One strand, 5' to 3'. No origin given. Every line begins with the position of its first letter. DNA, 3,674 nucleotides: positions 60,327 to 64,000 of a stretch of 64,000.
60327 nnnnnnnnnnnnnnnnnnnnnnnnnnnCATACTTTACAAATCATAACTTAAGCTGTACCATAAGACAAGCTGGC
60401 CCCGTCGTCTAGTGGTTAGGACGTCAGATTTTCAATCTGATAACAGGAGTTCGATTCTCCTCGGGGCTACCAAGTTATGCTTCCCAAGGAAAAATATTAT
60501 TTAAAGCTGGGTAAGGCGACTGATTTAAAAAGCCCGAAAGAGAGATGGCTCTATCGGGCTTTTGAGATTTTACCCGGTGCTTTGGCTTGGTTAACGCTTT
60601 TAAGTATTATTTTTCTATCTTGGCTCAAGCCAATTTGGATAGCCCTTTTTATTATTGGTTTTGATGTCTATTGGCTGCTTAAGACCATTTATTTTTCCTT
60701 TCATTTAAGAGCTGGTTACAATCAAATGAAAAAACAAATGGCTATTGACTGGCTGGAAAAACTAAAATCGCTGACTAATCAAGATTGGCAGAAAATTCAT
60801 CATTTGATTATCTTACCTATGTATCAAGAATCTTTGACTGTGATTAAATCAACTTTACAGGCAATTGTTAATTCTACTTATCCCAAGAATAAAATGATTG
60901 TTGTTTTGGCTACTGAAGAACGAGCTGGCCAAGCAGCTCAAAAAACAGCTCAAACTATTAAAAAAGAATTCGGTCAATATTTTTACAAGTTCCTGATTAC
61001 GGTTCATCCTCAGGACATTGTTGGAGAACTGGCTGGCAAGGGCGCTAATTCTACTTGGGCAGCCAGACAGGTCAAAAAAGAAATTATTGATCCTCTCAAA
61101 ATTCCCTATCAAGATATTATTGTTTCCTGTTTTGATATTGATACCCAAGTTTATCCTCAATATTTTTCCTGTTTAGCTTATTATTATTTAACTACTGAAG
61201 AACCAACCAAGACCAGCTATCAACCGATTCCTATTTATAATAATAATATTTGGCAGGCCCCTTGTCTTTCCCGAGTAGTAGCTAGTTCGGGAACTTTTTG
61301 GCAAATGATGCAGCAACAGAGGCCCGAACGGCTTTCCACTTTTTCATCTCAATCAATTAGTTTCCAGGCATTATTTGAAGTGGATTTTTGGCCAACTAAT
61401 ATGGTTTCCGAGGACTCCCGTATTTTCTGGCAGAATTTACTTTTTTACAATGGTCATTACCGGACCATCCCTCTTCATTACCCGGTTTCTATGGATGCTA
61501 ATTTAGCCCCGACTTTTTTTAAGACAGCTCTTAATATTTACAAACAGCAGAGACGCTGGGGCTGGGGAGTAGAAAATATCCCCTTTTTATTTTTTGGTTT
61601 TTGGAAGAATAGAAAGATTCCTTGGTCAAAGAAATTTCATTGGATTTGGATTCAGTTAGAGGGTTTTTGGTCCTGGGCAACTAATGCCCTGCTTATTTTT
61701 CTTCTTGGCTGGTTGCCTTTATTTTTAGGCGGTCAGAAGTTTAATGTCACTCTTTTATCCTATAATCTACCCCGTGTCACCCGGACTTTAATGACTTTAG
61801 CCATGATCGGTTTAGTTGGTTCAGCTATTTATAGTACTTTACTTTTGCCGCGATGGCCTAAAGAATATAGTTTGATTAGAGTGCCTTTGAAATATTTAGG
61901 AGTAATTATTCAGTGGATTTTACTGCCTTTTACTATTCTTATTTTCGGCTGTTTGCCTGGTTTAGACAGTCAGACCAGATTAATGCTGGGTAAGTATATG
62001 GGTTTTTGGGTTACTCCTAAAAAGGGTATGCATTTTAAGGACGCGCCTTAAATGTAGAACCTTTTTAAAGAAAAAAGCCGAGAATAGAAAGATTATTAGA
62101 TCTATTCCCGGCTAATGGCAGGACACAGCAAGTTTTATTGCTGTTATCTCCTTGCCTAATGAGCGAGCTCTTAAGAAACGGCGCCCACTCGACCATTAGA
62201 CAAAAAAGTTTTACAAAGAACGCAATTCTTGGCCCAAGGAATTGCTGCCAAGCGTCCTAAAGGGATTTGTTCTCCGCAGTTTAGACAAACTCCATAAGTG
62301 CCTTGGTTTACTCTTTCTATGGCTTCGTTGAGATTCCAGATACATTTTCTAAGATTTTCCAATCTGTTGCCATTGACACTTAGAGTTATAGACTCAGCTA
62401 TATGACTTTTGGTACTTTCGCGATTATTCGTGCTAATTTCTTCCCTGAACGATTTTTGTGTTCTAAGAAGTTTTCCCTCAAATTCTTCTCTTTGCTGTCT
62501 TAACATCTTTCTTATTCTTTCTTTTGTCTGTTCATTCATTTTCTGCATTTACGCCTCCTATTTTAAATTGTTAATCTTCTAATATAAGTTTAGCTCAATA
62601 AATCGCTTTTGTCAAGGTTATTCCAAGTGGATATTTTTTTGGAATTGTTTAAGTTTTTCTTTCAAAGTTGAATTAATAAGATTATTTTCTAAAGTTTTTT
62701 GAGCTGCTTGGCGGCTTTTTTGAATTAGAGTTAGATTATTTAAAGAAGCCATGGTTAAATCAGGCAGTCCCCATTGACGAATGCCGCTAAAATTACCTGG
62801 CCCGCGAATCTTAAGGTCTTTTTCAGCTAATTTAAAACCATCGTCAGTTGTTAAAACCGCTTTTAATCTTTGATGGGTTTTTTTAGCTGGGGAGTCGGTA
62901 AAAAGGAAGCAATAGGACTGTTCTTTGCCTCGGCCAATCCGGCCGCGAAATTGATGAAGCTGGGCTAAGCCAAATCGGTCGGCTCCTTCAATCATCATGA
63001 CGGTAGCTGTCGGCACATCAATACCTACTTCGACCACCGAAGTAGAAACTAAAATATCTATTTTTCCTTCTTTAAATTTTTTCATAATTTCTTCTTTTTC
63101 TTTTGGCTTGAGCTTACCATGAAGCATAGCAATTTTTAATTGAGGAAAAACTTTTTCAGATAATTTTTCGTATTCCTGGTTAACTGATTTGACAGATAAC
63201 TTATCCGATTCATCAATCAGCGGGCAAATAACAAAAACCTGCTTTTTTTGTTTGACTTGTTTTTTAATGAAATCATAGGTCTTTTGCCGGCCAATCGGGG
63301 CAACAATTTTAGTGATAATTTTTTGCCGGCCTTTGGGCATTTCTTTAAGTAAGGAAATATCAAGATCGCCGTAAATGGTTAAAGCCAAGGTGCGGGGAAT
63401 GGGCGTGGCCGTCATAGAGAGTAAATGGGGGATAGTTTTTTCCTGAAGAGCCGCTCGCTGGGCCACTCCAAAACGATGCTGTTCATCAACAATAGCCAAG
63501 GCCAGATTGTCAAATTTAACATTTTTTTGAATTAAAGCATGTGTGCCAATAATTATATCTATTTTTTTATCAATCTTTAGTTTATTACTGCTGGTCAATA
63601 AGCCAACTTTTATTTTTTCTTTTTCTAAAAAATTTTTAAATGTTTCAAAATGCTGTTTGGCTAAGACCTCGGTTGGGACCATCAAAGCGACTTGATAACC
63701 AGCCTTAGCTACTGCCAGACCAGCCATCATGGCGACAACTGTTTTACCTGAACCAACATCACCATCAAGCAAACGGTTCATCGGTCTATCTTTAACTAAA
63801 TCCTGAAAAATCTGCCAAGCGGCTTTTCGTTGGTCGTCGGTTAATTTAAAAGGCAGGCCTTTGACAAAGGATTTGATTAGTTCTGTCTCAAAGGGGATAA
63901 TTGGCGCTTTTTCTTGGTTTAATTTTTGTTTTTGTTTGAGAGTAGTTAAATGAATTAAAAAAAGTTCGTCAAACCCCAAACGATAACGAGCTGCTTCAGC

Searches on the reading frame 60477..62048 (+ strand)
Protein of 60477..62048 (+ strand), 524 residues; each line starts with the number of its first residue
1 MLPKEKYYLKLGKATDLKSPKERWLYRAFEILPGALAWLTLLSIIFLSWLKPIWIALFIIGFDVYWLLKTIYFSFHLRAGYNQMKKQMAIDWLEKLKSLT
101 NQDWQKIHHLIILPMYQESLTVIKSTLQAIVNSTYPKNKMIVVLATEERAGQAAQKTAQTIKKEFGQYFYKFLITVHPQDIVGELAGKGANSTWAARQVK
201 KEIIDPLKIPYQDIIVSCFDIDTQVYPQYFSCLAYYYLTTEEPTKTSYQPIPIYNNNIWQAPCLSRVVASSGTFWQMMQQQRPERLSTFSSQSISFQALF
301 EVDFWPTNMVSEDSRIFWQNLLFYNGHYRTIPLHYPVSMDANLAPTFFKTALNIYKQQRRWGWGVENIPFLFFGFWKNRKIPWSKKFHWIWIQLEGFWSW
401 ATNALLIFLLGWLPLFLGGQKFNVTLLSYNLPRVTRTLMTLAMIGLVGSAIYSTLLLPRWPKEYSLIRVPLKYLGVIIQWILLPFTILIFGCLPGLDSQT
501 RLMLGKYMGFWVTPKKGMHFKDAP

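Call 7: search_protein_families(library=pfam, proteins=[window:60477-62048:+], max_evalue=0.001)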
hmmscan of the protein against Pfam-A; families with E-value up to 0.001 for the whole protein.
window:60477-62048:+ (524 aa): 0 families

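Call 17: search_protein_families(library=pfam, proteins=[window:60477-62048:+], max_evalue=0.1)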
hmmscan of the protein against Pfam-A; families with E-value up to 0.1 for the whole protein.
window:60477-62048:+ (524 aa): 2 families
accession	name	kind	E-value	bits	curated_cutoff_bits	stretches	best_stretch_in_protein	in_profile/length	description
PF13632.12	Glyco_trans_2_3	-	0.0026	18.1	27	1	216-413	2-196/198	Glycosyl transferase family group 2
PF03142.21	Chitin_synth_2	-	0.022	13.8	27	1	97-158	15-77/527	Chitin synthase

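Call 71: find_encoding_contigs(protein=window:60477-62048:+, flank=10000, max_places=2)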
Protein window:60477-62048:+ (524 aa): 2 contigs read that carry it; 2 places shown.
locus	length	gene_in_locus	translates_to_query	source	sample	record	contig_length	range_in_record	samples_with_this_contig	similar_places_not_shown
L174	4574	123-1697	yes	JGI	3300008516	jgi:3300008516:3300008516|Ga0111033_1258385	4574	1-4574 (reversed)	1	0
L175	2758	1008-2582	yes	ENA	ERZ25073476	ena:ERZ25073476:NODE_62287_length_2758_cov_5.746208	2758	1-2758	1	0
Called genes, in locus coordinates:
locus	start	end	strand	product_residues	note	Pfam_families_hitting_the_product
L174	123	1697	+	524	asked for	-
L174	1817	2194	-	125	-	PF01258:zf-dskA_traR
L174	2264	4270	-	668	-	PF17191:RecG_wedge, PF01336:tRNA_anti-codon (faint), PF00270:DEAD, PF04851:ResIII, PF00271:Helicase_C, PF22590:Cas3-like_C_2 (weak), PF19833:RecG_dom3_C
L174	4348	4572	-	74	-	?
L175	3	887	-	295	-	?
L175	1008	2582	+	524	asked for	-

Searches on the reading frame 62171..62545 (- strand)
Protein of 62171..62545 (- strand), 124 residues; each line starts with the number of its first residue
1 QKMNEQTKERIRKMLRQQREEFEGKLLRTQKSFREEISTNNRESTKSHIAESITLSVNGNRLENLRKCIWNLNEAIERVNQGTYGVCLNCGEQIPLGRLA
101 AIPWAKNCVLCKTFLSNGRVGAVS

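Call 8: search_protein_families(library=pfam, proteins=[window:62171-62545:-], max_evalue=0.001)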
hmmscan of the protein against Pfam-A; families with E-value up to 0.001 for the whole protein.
window:62171-62545:- (124 aa): 1 family
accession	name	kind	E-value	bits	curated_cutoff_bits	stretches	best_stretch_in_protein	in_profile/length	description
PF01258.23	zf-dskA_traR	-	6.3e-10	39.3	24.9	1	82-112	1-31/36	Prokaryotic dksA/traR C4-type zinc finger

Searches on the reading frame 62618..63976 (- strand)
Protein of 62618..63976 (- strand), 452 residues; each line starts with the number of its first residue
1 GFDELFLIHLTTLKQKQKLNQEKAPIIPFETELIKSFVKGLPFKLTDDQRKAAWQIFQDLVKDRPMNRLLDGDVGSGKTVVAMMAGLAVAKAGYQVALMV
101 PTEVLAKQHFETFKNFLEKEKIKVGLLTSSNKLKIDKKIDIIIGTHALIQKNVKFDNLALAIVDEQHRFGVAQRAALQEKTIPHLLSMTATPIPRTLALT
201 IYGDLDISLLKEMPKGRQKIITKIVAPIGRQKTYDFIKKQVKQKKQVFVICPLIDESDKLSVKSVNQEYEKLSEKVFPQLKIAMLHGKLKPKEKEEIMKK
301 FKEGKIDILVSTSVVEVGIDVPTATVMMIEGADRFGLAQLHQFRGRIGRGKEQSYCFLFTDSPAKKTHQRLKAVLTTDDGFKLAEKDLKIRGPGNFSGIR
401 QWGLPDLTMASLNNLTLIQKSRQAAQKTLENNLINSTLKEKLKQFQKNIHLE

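Call 7: search_protein_families(library=pfam, proteins=[window:62618-63976:-], max_evalue=0.001)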
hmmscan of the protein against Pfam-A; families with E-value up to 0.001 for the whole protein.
window:62618-63976:- (452 aa): 8 families
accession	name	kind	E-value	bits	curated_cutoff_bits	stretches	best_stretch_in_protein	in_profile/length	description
PF00270.35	DEAD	-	7.5e-24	84.8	26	1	56-197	7-164/167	DEAD/DEAH box helicase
PF00271.37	Helicase_C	-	1.3e-22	80.6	23.5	1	237-350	10-109/110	Helicase conserved C-terminal domain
PF04851.21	ResIII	-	2.9e-16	60.3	22.5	1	44-192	3-162/164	Type III restriction enzyme, res subunit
PF19833.4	RecG_dom3_C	-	9.8e-09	35.6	26.8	1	377-433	1-59/87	ATP-dependent DNA helicase RecG, domain 3, C-terminal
PF22590.2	Cas3-like_C_2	-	1.1e-06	29.3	27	1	261-350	11-104/106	CRISPR-associated nuclease/helicase Cas3, C-terminal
PF16203.11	ERCC3_RAD25_C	-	0.00011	22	27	1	276-354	76-155/248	ERCC3/RAD25/XPB C-terminal helicase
PF13604.12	AAA_30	-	0.00022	21.5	27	1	45-179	2-110/191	AAA domain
PF07517.20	SecA_DEAD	-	0.00084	19.1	24.6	1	74-158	99-182/290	SecA DEAD-like domain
